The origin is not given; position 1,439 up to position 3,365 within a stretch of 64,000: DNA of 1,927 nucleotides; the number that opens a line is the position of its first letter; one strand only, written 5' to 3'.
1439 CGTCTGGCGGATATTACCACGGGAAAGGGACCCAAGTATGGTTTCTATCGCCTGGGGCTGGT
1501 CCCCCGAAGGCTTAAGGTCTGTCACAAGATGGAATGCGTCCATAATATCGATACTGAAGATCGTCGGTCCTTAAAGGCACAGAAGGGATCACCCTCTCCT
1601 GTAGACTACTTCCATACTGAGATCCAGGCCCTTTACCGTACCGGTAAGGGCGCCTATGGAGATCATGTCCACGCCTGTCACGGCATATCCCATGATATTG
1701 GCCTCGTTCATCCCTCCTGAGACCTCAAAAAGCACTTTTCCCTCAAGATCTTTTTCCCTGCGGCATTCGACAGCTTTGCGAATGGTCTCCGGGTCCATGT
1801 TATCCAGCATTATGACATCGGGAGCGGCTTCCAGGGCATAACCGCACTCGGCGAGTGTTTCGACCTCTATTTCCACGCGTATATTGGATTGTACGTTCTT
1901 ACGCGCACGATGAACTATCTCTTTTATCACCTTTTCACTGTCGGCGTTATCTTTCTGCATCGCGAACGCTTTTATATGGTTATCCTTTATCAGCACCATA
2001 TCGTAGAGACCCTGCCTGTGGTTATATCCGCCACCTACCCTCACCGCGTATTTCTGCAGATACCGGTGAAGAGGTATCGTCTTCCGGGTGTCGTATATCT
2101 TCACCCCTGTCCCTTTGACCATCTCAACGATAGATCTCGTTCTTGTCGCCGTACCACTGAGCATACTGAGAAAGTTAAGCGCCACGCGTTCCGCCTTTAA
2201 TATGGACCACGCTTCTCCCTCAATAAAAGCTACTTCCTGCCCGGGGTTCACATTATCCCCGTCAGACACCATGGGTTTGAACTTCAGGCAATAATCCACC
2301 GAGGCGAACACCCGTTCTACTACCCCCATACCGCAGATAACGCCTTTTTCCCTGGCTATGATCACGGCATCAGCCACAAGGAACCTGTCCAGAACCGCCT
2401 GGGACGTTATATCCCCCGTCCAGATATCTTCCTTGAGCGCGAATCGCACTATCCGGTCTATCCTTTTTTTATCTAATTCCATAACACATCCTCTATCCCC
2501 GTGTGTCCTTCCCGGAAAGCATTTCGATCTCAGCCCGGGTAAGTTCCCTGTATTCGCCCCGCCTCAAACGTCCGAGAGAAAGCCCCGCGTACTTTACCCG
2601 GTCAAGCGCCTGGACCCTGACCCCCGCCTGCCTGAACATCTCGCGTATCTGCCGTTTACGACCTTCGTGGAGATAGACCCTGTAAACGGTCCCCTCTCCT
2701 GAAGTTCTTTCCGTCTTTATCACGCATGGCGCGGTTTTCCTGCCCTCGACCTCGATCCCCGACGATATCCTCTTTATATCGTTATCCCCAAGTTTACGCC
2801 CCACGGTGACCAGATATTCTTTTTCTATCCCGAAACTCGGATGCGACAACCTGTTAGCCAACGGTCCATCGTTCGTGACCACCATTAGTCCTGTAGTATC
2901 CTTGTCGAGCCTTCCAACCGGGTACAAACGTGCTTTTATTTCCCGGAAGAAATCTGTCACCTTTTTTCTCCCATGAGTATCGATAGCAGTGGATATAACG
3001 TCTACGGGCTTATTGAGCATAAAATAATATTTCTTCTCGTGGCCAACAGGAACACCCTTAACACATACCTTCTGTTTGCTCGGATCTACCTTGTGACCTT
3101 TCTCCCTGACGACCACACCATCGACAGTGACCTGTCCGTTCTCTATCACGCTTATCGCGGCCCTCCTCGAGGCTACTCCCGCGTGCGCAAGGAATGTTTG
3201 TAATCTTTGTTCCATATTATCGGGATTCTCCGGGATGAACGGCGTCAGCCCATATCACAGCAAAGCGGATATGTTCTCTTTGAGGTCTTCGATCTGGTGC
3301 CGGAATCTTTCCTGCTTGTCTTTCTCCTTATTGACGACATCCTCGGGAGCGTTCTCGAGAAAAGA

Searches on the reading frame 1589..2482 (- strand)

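Call 14: search_protein_families(library=pfam, proteins=[window:1589-2482:-], max_evalue=0.001)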
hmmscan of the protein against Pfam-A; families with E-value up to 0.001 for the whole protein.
window:1589-2482:- (297 aa): 2 families
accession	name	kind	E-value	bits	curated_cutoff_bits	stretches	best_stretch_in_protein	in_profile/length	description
PF01729.25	QRPTase_C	-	1.5e-56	191.2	23.1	1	112-291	2-169/169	Quinolinate phosphoribosyl transferase, C-terminal domain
PF02749.22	QRPTase_N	-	1.6e-19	70.3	27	1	24-109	1-82/82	Quinolinate phosphoribosyl transferase, N-terminal domain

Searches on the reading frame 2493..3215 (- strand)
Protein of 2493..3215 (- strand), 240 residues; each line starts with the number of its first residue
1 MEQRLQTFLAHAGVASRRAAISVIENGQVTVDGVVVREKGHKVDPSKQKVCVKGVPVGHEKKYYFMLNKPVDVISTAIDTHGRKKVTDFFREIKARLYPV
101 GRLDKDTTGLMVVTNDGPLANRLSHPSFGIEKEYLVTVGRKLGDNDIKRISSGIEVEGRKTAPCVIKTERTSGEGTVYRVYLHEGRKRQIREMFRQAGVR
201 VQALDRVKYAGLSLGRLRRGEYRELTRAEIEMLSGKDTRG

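Call 14: search_protein_families(library=pfam, proteins=[window:2493-3215:-], max_evalue=0.001)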
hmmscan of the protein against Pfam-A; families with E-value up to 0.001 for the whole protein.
window:2493-3215:- (240 aa): 2 families
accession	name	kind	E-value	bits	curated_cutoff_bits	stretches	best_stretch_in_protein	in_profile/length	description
PF00849.27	PseudoU_synth_2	-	4.2e-25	89.2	26.8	1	63-195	1-151/152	RNA pseudouridylate synthase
PF01479.30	S4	-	3.2e-10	40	22.8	1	3-46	1-45/48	S4 domain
